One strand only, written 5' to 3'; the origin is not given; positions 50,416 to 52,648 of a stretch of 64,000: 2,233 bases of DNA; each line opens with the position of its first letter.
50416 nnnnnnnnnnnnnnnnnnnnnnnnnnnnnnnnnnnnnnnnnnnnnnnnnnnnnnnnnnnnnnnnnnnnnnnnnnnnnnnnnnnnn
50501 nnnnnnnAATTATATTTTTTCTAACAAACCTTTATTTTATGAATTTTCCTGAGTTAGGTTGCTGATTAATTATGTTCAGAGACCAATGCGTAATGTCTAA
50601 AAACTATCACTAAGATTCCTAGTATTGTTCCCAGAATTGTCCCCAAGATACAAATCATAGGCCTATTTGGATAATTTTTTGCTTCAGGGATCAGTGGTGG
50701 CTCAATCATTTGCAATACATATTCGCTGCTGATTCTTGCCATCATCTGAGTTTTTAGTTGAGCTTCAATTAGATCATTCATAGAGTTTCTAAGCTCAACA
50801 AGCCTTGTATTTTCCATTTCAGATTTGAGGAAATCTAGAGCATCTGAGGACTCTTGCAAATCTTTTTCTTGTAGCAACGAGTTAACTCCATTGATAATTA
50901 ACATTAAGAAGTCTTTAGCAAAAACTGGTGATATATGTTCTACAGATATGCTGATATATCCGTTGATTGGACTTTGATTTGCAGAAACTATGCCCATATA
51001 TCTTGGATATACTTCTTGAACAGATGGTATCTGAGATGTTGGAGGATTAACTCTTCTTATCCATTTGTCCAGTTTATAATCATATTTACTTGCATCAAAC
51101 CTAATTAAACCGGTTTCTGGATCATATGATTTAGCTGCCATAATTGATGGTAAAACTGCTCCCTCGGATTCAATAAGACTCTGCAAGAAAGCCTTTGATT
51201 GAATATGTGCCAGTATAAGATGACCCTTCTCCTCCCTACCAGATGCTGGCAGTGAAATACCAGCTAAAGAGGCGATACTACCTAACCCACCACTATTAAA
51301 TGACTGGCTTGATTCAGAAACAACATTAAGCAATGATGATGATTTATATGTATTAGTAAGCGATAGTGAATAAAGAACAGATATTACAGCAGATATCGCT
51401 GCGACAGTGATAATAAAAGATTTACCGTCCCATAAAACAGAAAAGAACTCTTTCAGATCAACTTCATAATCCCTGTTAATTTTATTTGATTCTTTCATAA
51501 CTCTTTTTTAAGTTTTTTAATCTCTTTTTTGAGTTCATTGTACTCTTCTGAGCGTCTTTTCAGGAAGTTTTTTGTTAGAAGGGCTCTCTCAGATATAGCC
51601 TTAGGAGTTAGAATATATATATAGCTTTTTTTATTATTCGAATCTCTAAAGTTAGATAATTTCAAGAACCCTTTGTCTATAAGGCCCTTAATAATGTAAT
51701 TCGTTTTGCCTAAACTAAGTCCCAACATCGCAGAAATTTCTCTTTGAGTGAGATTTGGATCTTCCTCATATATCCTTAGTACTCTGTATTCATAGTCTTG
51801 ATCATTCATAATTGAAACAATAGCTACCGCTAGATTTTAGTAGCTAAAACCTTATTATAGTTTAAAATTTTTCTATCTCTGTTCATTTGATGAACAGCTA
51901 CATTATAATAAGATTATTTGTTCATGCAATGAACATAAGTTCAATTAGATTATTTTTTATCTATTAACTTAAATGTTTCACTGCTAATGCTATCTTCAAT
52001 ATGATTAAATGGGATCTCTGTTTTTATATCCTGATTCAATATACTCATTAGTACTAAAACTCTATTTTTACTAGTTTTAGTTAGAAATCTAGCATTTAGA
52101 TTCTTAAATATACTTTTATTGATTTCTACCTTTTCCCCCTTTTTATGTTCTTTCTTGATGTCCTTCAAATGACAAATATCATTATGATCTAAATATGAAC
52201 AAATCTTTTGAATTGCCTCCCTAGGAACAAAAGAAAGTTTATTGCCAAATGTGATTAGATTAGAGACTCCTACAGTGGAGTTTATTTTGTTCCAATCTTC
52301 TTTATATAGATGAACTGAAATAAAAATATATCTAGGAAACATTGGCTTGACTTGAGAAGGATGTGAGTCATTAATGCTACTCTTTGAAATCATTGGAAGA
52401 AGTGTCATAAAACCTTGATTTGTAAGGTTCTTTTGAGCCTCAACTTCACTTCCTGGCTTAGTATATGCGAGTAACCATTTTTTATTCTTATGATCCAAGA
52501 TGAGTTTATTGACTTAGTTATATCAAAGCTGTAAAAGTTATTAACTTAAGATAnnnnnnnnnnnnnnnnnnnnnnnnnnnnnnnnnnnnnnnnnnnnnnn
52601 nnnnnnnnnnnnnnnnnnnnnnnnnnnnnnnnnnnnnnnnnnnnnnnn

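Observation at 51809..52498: RfaH ortholog placed just upstream of an ops-like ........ leader element heading a ~48 kb operon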

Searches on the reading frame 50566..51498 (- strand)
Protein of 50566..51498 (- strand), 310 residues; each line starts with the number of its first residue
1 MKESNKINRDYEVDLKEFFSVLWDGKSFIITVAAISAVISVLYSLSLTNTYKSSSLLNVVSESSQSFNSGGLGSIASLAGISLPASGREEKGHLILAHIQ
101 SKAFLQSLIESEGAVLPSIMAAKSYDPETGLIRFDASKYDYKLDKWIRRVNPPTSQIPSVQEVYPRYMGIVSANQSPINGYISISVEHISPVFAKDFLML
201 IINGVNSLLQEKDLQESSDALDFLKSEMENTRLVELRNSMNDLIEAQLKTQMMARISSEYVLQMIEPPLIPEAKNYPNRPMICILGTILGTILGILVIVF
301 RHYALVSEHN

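Call 4: search_protein_families(library=pfam, proteins=[window:50566-51498:-], max_evalue=0.1)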
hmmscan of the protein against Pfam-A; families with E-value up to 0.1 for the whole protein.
window:50566-51498:- (310 aa): 2 families
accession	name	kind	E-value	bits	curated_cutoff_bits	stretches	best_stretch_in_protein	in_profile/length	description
PF02706.20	Wzz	-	1.3e-09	38.6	25.5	1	12-66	2-58/91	Chain length determinant protein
PF13807.11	GNVR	-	0.005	17.2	27.7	1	264-302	43-81/82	G-rich domain on putative tyrosine kinase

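Call 5: search_protein_families(library=ncbifam, proteins=[window:50566-51498:-], max_evalue=0.1)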
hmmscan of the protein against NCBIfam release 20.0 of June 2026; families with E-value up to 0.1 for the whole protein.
window:50566-51498:- (310 aa): 7 families
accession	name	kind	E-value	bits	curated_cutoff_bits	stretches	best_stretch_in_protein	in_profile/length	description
NF007699.1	PRK10381.1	equivalog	5.8e-08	32.1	300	2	7-57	21-71/368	LPS O-antigen length regulator Wzz(fepE)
NF007350.0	PRK09841.1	equivalog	3.5e-07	28.7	1248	1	8-69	13-74/726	tyrosine-protein kinase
NF008645.0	PRK11638.1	equivalog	1.9e-06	27.2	332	1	4-55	8-59/349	ECA polysaccharide chain length modulation protein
NF008568.0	PRK11519.1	equivalog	1.3e-05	23.6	1068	1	6-67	11-72/720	tyrosine-protein kinase Wzc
NF012015.1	PRK15471.1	equivalog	5.2e-05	22.4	267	1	3-57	8-62/325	LPS O-antigen chain length determinant protein WzzB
TIGR01006.1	polys_exp_MPA1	subfamily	7.8e-05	22.2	296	1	9-64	6-60/226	CspC family polysaccharide chain length determinant protein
TIGR03007.1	pepcterm_ChnLen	equivalog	0.00023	19.5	278.85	0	260-299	394-433/498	XrtA system polysaccharide chain length determinant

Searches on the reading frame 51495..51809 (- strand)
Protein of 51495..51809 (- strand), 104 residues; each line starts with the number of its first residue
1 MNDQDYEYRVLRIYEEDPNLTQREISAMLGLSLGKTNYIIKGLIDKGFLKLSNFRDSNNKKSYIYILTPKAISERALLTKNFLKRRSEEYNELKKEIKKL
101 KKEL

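Call 4: search_protein_families(library=pfam, proteins=[window:51495-51809:-], max_evalue=0.1)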
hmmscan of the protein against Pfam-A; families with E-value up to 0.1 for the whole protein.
window:51495-51809:- (104 aa): 11 families
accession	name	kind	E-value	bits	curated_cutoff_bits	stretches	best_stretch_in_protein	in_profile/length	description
PF13412.12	HTH_24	-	6.1e-12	45.4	21.9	1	5-50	3-48/48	Winged helix-turn-helix DNA-binding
PF12802.13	MarR_2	-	3.3e-07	30.8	27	1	7-51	7-52/61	MarR family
PF01047.28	MarR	-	1.3e-06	28.7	24.6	1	7-50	5-48/59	MarR family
PF21984.2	DnaD_N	-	0.00036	21.1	27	1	20-69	36-85/101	DnaD N-terminal domain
PF13463.12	HTH_27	-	0.00066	20.3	22.2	1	13-71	12-68/68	Winged helix DNA-binding domain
PF09339.16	HTH_IclR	-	0.0061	16.7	22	1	15-50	14-49/52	IclR helix-turn-helix domain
PF01978.25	TrmB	-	0.0066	16.7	25.6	1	5-52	8-55/68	Sugar-specific transcriptional regulator TrmB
PF04545.22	Sigma70_r4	-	0.0071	16.3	24.1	1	11-39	13-40/50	Sigma-70, region 4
PF13545.12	HTH_Crp_2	-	0.0094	16.3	27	1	17-50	20-53/70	Crp-like helix-turn-helix domain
PF13404.12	HTH_AsnC-type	-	0.05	13.9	27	0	9-32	7-30/42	AsnC-type helix-turn-helix domain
PF01274.28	MS_TIM-barrel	-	0.059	12.8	26.4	1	37-96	21-80/248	Malate synthase, TIM barrel domain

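Call 5: search_protein_families(library=ncbifam, proteins=[window:51495-51809:-], max_evalue=0.1)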
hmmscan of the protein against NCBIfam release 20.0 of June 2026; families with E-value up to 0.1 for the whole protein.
window:51495-51809:- (104 aa): 7 families
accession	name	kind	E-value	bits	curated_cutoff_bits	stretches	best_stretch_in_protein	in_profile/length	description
TIGR04176.1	MarR_EPS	equivalog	3.1e-40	136.5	88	1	3-104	2-103/105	MarR family EPS-associated transcriptional regulator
NF053606.1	Sta1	subfamily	0.00081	19.5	80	1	5-74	20-91/100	Sta1 family transcriptional regulator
NF040939.2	trans_reg_lrs14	equivalog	0.0011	18.9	90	1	9-74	25-93/103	Lrs14 family HTH-type transcriptional regulator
NF045593.1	bilirub_TF_BilQ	equivalog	0.003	17.3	125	1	15-95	40-118/135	bilirubin utilization transcriptional regulator BilQ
NF004910.0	PRK06266.1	equivalog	0.015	14.5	180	1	3-103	27-122/185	transcription initiation factor E subunit alpha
NF053777.1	Saro0803TransReg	equivalog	0.022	14.4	200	1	10-63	42-95/140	Saro_0803 family transcriptional regulator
NF007416.0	PRK09954.1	equivalog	0.052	12.5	561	1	5-53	3-51/362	sugar kinase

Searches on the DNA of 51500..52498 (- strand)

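Call 23: search_rna_families(source=window, start=51500, end=52200, threshold=evalue, max_evalue=10, show_alignments=3)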
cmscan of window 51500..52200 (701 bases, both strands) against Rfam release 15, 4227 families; matches with E-value up to 10: 5.
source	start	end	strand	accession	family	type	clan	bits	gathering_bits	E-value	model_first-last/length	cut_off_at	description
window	51734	51812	-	RF01593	plasmodium_snoR16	Gene; snRNA; snoRNA; CD-box;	-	18.1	70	5.1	1-126/126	no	small nucleolar RNA snoR16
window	51869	51946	+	RF03590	mir-2009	Gene; miRNA;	-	15.9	90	2.5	1-83/83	no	mir-2009 microRNA precursor family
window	51818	51922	-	RF01718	Polynucleobacter-1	Gene; sRNA;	-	14.7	37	1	1-141/141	no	Polynucleobacter-1 RNA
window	51500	51554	+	RF00345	snoR1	Gene; snRNA; snoRNA; CD-box;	CL00066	14.4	49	4.9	33-93/93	5'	Small nucleolar RNA snoR1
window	52168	52183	-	RF00459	MPMV_package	Cis-reg;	-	10.8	54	9.9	264-279/279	no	Mason-Pfizer monkey virus packaging signal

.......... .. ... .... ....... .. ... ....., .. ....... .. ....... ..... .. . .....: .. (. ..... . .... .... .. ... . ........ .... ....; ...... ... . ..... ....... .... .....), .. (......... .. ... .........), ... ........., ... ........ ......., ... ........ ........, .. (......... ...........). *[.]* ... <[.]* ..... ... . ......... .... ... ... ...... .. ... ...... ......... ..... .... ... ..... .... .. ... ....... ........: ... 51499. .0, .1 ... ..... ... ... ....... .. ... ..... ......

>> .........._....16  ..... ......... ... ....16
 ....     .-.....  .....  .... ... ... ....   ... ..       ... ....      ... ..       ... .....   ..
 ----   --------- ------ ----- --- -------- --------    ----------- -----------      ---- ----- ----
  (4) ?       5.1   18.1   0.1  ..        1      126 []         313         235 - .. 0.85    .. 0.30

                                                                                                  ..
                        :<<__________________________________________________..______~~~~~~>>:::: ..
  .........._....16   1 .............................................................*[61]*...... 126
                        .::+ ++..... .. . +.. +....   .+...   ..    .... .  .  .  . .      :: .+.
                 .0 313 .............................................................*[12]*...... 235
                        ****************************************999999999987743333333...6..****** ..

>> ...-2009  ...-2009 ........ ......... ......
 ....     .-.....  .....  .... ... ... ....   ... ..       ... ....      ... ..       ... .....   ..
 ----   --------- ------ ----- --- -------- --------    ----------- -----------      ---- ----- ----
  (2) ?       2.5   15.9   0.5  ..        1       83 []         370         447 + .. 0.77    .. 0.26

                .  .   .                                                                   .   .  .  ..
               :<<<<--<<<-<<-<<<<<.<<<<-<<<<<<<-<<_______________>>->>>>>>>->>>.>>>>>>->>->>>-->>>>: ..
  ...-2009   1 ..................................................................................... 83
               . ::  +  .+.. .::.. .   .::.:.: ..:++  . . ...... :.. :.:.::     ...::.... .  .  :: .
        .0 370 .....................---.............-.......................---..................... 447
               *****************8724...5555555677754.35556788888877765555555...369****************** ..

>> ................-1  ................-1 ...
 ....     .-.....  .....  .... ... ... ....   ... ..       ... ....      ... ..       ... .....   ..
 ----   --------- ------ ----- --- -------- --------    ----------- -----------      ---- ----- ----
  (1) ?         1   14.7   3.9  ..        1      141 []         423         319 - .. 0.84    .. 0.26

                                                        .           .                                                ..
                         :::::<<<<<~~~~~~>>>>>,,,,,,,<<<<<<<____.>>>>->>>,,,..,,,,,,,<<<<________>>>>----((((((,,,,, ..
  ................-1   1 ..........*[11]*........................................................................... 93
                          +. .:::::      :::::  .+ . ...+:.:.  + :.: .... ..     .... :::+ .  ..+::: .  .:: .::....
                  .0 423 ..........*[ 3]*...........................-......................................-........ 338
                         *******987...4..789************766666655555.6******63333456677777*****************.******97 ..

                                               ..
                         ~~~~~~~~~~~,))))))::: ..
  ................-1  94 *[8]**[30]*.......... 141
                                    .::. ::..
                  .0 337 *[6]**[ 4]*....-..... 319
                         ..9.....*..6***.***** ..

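Call 25: search_rna_families(sources=[L008, L007, L001, L012, L014, L016, L019, L020, L025, L032, L044, L062, L068, L085, L039, L058, L051, L015, L023, L033], threshold=gathering)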
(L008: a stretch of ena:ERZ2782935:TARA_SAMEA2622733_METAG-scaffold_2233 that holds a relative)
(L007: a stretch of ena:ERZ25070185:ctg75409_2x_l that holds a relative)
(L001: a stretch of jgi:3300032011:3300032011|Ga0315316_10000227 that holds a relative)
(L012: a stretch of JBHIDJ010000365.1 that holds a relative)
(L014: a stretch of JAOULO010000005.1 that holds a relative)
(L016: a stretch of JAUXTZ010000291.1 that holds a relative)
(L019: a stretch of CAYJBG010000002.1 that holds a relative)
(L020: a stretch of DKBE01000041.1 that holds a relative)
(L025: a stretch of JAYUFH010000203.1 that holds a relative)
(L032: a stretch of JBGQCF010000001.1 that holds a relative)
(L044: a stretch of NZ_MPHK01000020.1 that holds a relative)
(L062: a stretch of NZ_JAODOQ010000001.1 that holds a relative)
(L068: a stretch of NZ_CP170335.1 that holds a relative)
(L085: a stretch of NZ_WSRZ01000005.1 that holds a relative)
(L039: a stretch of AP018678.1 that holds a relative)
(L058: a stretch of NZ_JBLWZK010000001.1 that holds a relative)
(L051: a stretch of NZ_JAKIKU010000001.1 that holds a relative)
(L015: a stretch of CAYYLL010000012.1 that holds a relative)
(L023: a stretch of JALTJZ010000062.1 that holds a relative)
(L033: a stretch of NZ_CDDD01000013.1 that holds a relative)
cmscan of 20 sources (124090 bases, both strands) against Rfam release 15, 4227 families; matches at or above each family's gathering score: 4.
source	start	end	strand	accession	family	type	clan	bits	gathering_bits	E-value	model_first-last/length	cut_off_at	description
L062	3745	3782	+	RF01707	JUMPstart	Cis-reg;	-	46.7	35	3.5e-07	1-38/38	no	JUMPstart RNA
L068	3629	3666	+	RF01707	JUMPstart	Cis-reg;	-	45.5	35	8.1e-07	1-38/38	no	JUMPstart RNA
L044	3747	3784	+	RF01707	JUMPstart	Cis-reg;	-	45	35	1.1e-06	1-38/38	no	JUMPstart RNA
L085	3790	3827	+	RF01707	JUMPstart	Cis-reg;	-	44.6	35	1.5e-06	1-38/38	no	JUMPstart RNA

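Call 64: search_rna_families(source=L062, start=3650, end=3850, threshold=gathering, show_alignments=1)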
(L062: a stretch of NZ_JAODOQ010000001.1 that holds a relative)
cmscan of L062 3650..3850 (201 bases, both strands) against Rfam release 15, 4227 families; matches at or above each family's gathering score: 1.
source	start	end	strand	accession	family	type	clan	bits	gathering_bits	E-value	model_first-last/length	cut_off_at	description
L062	3745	3782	+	RF01707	JUMPstart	Cis-reg;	-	46.7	35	5.7e-10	1-38/38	no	JUMPstart RNA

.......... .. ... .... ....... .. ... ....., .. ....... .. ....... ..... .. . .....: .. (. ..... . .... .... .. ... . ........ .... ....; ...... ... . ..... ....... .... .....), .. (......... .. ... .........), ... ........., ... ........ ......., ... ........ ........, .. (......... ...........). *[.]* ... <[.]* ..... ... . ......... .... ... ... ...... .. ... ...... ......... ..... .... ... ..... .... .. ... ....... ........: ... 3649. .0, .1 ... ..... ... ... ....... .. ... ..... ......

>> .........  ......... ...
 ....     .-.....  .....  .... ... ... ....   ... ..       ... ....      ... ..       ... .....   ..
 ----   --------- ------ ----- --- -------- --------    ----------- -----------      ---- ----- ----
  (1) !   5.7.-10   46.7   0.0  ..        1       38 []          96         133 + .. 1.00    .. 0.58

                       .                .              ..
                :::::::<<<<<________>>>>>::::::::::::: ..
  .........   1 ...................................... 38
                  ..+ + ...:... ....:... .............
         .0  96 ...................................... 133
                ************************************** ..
